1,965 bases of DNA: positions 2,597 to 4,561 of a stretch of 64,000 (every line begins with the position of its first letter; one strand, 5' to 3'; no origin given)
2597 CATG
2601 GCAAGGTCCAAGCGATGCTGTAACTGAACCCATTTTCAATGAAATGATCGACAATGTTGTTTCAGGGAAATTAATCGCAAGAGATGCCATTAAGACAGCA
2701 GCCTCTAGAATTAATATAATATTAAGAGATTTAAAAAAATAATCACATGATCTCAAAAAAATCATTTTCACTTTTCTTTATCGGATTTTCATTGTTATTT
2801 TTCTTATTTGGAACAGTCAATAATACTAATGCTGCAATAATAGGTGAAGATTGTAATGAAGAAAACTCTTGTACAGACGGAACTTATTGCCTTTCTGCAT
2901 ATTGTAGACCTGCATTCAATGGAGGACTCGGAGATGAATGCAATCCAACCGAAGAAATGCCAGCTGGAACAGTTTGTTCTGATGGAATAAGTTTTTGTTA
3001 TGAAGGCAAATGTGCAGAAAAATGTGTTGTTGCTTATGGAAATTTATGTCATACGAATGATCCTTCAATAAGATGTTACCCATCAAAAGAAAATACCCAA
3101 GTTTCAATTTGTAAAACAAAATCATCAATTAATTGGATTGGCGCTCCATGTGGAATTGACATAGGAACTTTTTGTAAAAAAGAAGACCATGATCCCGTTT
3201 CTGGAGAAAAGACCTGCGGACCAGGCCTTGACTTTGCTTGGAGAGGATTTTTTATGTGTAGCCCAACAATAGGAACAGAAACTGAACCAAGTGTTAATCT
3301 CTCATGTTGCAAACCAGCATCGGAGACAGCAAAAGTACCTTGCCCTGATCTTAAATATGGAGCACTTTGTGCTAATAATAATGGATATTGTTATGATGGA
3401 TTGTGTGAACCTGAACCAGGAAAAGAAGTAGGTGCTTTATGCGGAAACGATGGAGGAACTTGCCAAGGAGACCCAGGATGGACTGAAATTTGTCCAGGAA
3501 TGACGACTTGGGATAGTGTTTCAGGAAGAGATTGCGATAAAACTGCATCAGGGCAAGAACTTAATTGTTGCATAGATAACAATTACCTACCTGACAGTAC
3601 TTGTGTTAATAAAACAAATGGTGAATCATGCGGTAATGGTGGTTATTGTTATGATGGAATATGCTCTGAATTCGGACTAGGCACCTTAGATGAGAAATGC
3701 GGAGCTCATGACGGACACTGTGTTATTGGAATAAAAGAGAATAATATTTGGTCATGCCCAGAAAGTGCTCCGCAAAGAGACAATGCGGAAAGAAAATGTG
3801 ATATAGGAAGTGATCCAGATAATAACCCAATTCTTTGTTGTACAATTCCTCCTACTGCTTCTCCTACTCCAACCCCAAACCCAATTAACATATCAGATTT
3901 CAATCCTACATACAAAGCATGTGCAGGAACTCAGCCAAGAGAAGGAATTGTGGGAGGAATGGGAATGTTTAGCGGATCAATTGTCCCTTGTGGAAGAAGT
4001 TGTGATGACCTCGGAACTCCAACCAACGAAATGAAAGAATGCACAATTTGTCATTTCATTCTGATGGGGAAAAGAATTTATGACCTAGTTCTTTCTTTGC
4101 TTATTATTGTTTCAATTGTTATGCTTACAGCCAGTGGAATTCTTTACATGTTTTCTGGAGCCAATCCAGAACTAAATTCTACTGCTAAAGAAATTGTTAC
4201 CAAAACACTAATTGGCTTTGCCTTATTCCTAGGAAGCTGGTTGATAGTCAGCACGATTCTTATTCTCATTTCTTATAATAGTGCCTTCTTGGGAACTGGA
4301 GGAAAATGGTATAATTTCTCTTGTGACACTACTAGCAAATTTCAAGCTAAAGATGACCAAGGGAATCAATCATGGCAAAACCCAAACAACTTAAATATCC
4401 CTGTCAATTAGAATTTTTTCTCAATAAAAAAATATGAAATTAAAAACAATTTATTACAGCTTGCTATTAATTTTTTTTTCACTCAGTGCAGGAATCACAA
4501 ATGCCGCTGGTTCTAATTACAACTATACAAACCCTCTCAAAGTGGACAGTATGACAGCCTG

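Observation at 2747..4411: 'Decorated' pilins: Cys-rich extracellular modules fused to pilin hairpins (also 7854..8411)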

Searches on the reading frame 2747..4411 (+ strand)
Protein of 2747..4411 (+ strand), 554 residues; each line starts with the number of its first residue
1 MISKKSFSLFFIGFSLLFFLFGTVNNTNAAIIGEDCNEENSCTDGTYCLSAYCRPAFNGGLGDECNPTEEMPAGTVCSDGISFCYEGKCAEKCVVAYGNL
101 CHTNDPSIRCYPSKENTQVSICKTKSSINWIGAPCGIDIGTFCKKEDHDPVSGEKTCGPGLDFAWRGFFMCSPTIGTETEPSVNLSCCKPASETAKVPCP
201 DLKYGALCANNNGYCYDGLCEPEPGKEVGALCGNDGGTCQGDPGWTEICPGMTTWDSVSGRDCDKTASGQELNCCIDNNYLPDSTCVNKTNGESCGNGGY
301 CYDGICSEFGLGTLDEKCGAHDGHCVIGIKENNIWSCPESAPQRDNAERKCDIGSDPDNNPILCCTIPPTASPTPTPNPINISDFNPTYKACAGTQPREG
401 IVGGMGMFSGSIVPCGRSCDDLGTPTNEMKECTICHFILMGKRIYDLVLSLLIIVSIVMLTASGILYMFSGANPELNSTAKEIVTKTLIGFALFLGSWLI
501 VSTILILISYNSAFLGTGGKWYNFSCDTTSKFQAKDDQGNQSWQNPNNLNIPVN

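Call 3: search_protein_families(library=pfam, proteins=[window:2747-4411:+], max_evalue=1)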
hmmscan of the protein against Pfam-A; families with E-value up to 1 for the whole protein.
window:2747-4411:+ (554 aa): 3 families
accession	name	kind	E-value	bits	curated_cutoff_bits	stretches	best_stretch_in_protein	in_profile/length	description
PF18895.5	T4SS_pilin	-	1.1e-05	25.8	26.6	1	443-504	11-71/71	Type IV secretion system pilin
PF04923.17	Ninjurin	-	0.042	14.2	26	1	443-495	38-88/102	Ninjurin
PF11118.13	DUF2627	-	0.21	12.6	22.4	1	448-500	3-55/76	Protein of unknown function (DUF2627)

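Call 4: search_protein_families(library=ncbifam, proteins=[window:2747-4411:+], max_evalue=1)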
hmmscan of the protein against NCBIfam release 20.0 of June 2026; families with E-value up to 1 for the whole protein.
window:2747-4411:+ (554 aa): 0 families

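Call 12: find_homologous_proteins(query=window:2747-4411:+, max_evalue=0.001)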
Query window:2747-4411:+ (554 aa): 10 proteins with E <= 0.001 among 3352 candidates.
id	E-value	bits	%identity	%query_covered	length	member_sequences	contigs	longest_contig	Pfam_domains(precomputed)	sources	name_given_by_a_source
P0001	0.0e+0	1321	100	100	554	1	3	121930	PF18895.6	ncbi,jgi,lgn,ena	-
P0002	2.1e-84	302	46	63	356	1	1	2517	-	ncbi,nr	ncbi:MAG: pilin, partial [Patescibacteria group bacterium]|nr:pilin [Patescibacteria group bacterium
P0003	2.9e-70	256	41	64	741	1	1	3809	PF18895.6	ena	-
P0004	2.5e-67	246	44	63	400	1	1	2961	-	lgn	-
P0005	6.1e-42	162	35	61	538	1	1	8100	PF18895.6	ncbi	-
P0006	1.5e-36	144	55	25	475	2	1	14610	PF18895.6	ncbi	-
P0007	3.7e-34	136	45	27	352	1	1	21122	PF06725.18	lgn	-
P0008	7.9e-34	135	51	26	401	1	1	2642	PF18895.6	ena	-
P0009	2.7e-28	117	47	24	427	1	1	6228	PF18895.6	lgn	-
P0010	1.9e-7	48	34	19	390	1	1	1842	PF18895.6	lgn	-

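Call 21: find_encoding_contigs(protein=P0001, flank=10000, max_places=4)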
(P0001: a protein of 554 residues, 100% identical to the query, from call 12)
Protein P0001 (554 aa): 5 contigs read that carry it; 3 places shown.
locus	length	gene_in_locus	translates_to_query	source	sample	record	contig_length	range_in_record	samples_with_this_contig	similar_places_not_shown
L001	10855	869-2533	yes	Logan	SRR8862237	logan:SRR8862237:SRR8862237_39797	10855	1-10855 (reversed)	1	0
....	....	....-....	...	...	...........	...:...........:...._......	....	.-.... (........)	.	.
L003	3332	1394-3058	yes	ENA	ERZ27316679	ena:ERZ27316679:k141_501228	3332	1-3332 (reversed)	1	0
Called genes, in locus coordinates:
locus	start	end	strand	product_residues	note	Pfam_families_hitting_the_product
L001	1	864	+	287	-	?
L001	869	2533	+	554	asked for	PF18895:T4SS_pilin (weak)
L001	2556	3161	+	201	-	PF18895:T4SS_pilin (weak)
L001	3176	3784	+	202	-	PF04956:TrbC (faint), PF19607:DUF6112 (faint), PF18895:T4SS_pilin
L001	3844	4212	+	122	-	PF18895:T4SS_pilin (weak)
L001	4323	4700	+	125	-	PF18895:T4SS_pilin (weak)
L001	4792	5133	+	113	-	-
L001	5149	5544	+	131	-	PF04956:TrbC (faint), PF18895:T4SS_pilin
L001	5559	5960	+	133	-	-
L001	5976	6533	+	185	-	-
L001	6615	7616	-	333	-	-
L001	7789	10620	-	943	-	PF00005:ABC_tran (faint), PF02463:SMC_N (faint), PF03193:RsgA_GTPase (faint), PF13555:AAA_29 (faint), PF20703:nSTAND1 (faint), PF17760:UvrA_inter, PF00684:DnaJ_CXXCXGXG (faint), PF17755:UvrA_DNA-bind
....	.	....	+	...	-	?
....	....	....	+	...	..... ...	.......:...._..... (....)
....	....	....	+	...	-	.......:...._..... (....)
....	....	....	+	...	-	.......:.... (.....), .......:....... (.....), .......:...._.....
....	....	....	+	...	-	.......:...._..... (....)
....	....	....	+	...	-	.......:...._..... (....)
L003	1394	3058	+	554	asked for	PF18895:T4SS_pilin (weak)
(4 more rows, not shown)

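Call 22: find_encoding_contigs(protein=P0006, flank=10000, max_places=2)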
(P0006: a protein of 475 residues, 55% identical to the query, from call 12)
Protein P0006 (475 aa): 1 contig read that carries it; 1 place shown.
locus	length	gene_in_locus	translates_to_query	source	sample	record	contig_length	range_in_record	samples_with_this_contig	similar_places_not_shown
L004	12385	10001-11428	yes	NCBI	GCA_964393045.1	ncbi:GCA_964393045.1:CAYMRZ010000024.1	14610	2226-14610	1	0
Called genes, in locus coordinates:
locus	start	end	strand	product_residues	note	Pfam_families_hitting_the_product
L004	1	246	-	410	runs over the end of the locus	PF00814:TsaD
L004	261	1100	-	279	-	PF01790:LGT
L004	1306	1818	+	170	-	-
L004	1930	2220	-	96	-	PF05635:23S_rRNA_IVP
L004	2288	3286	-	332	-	PF00579:tRNA-synt_1b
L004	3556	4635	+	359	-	-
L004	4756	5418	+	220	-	PF13483:Lactamase_B_3, PF12706:Lactamase_B_2 (weak)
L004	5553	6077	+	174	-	-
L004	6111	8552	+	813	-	PF00521:DNA_topoisoIV, PF03989:DNA_gyraseA_C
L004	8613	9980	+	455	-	PF01547:SBP_bac_1, PF13416:SBP_bac_8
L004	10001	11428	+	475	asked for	PF18895:T4SS_pilin (weak)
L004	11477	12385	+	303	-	?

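Call 23: find_encoding_contigs(protein=P0007, flank=10000, max_places=2)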
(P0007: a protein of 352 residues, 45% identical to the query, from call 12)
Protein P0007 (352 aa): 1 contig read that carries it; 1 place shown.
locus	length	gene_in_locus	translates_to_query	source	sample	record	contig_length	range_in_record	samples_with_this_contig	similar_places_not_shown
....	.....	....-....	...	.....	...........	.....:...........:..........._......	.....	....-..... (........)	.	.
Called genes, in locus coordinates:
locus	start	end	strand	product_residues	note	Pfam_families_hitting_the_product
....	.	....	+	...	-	?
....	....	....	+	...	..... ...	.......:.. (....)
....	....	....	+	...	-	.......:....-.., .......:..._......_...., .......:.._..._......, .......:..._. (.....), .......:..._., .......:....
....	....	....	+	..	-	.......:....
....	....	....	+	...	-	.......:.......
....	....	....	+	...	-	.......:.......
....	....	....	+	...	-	-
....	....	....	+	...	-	-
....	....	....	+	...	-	-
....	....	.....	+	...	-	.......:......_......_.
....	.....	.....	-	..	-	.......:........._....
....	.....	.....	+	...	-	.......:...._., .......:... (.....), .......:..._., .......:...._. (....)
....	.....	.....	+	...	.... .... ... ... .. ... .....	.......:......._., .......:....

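Call 24: find_encoding_contigs(protein=P0005, flank=10000, max_places=2)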
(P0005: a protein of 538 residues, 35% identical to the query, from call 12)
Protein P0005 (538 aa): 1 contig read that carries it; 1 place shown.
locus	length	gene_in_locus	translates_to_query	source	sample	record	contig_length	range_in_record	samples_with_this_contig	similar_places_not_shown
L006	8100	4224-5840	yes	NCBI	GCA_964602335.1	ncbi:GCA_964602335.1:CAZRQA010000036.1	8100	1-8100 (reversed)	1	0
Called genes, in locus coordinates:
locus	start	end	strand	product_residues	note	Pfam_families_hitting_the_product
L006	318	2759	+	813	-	PF00521:DNA_topoisoIV, PF03989:DNA_gyraseA_C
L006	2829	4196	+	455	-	PF01547:SBP_bac_1, PF13416:SBP_bac_8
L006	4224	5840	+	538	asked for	PF18895:T4SS_pilin (weak)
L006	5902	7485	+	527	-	PF18895:T4SS_pilin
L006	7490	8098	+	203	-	?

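Call 28: search_protein_families(library=pfam, proteins=[P0003, P0005, P0006, P0007, P0008, P0009, P0010, P0004], max_evalue=0.1)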
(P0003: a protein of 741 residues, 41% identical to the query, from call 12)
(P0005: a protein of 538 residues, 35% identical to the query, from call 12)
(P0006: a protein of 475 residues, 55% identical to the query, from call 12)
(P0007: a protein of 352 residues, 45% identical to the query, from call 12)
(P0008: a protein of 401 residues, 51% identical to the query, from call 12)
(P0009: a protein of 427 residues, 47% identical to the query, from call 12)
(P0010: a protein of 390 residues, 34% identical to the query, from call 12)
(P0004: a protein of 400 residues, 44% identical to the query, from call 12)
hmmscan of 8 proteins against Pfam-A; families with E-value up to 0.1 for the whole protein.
P0003 (741 aa): 1 family
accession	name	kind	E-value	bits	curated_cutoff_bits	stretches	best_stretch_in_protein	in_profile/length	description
PF18895.5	T4SS_pilin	-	1.3e-06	28.8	26.6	1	300-358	11-68/71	Type IV secretion system pilin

P0005 (538 aa): 2 families
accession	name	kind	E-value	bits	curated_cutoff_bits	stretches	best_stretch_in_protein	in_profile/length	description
PF18895.5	T4SS_pilin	-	1.4e-05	25.5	26.6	1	441-499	11-68/71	Type IV secretion system pilin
PF24800.1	DUF7702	-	0.022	14.5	27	1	446-518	111-178/244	Domain of unknown function (DUF7702)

P0006 (475 aa): 1 family
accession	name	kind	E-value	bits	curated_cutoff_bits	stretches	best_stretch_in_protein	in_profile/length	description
PF18895.5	T4SS_pilin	-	5.9e-06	26.7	26.6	1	378-436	11-68/71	Type IV secretion system pilin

P0007 (352 aa): 2 families
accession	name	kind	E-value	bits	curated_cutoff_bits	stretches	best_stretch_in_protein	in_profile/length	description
PF06725.17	3D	-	9.4e-07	29.4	23.8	1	294-344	1-57/72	3D domain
PF18895.5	T4SS_pilin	-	0.0063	17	26.6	1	95-153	10-67/71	Type IV secretion system pilin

P0008 (401 aa): 2 families
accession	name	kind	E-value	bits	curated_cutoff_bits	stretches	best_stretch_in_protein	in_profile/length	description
PF18895.5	T4SS_pilin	-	1e-06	29.2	26.6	1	282-340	11-68/71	Type IV secretion system pilin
PF19607.4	DUF6112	-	0.067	13.5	25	0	285-339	21-82/88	Family of unknown function (DUF6112)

P0009 (427 aa): 1 family
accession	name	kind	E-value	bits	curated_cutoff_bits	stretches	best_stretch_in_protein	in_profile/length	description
PF18895.5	T4SS_pilin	-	1.1e-07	32.2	26.6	1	91-151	9-68/71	Type IV secretion system pilin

P0010 (390 aa): 3 families
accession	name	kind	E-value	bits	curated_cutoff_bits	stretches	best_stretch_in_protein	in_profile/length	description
PF18895.5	T4SS_pilin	-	8.3e-06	26.2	26.6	1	116-166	19-68/71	Type IV secretion system pilin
PF04956.18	TrbC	-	0.02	15.5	27.9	0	104-166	40-95/98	TrbC/VIRB2 pilin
PF04246.17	RseC_MucC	-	0.051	13.9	24.4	0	119-181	65-126/130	Positive regulator of sigma(E), RseC/MucC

P0004 (400 aa): 3 families
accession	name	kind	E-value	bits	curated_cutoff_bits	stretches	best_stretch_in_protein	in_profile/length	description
PF18895.5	T4SS_pilin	-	0.00046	20.7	26.6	1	285-344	11-69/71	Type IV secretion system pilin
PF17771.6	ADAMTS_CR_2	-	0.0014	19.4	27.3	1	104-145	27-68/69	ADAMTS cysteine-rich domain 2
PF25379.1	Adt-1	-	0.033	15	31.8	1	112-145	37-69/76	Adt-1-like domain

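Call 45: predict_structure(alignment_id=A3)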
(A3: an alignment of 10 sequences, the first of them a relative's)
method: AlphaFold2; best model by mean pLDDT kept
length: 554 residues; sequences in the alignment: 10
mean_pLDDT: 53.1   pTM: 0.32
mean pLDDT of the five models: 53.1, 52.1, 51.4, 51.2, 51.0
residues with pLDDT >= 90: 0; 70-90: 158; 50-70: 136; < 50: 260
segments of 3 or more residues with pLDDT < 50: 1-3, 25-72, 91-195, 256-258, 344-348, 353-355, 368-423, 516-519, 527-554
pLDDT, mean of each block of 10 residues (from residue 1): 52 72 43 41 33 31 35 55 58 33 30 25 24 27 31 30 26 31 28 49 58 68 80 79 59 55 81 76 74 71 70 65 74 71 50 56 61 37 34 37 38 44 52 68 76 81 80 77 83 81 69 50 50 36 34 32
secondary structure, 60 per line:
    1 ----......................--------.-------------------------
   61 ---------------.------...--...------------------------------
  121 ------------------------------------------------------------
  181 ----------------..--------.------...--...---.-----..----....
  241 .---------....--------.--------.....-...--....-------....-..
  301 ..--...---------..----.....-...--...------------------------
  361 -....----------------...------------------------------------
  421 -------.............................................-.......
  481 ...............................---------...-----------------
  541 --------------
elements in order: H5-26 E83-85 E88-90 E214-216 E219-221 E237-241 E251-254 E272-276 H283-286 E294-297 E299-302 E305-307 E323-327 E329-331 E334-336 E362-365 H428-472 H474-511

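Call 47: search_protein_families(library=pfam, alignment_id=A5, max_evalue=0.001)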
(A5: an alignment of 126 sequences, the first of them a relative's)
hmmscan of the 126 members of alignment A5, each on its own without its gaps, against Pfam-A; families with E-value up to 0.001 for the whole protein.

A. member 1, P0001 (554 aa): 1 family
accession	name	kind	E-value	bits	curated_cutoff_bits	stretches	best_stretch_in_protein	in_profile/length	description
PF18895.5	T4SS_pilin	-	1.1e-05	25.8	26.6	1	443-504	11-71/71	Type IV secretion system pilin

B. families by the number of members that match (of 126 scanned): 25 families
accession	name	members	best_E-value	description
PF18895.5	T4SS_pilin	109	2.9e-71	Type IV secretion system pilin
PF04956.18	TrbC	5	1e-14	TrbC/VIRB2 pilin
PF07705.17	CARDB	3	1.7e-18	CARDB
PF01464.25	SLT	3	1.4e-10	Transglycosylase SLT domain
PF24684.1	Vgb_lyase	2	2.7e-11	Virginiamycin B lyase family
PF01436.27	NHL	2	4e-10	NHL repeat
PF08450.18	SGL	2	2.4e-09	SMP-30/Gluconolactonase/LRE-like region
PF18884.5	TSP3_bac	1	3.4e-34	Bacterial TSP3 repeat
PF03512.19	Glyco_hydro_52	1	2.3e-21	Glycosyl hydrolase family 52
PF00092.34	VWA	1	2e-18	von Willebrand factor type A domain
PF13519.12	VWA_2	1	1.6e-16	von Willebrand factor type A domain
PF00041.27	fn3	1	3.8e-13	Fibronectin type III domain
PF22544.2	HYDIN_VesB_CFA65-like_Ig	1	3.1e-11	HYDIN/CFA65/VesB-like, Ig-like domain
PF02322.20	Cyt_bd_oxida_II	1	2.2e-08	Cytochrome bd terminal oxidase subunit II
PF22073.2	Cep192_D4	1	5.5e-08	Cep192 domain 4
PF00877.26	NLPC_P60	1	1.1e-05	NlpC/P60 family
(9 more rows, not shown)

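Call 86: search_protein_families(library=phrogs, proteins=[window:2747-4411:+], max_evalue=0.01)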
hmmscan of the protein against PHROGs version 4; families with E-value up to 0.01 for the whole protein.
window:2747-4411:+ (554 aa): 0 families
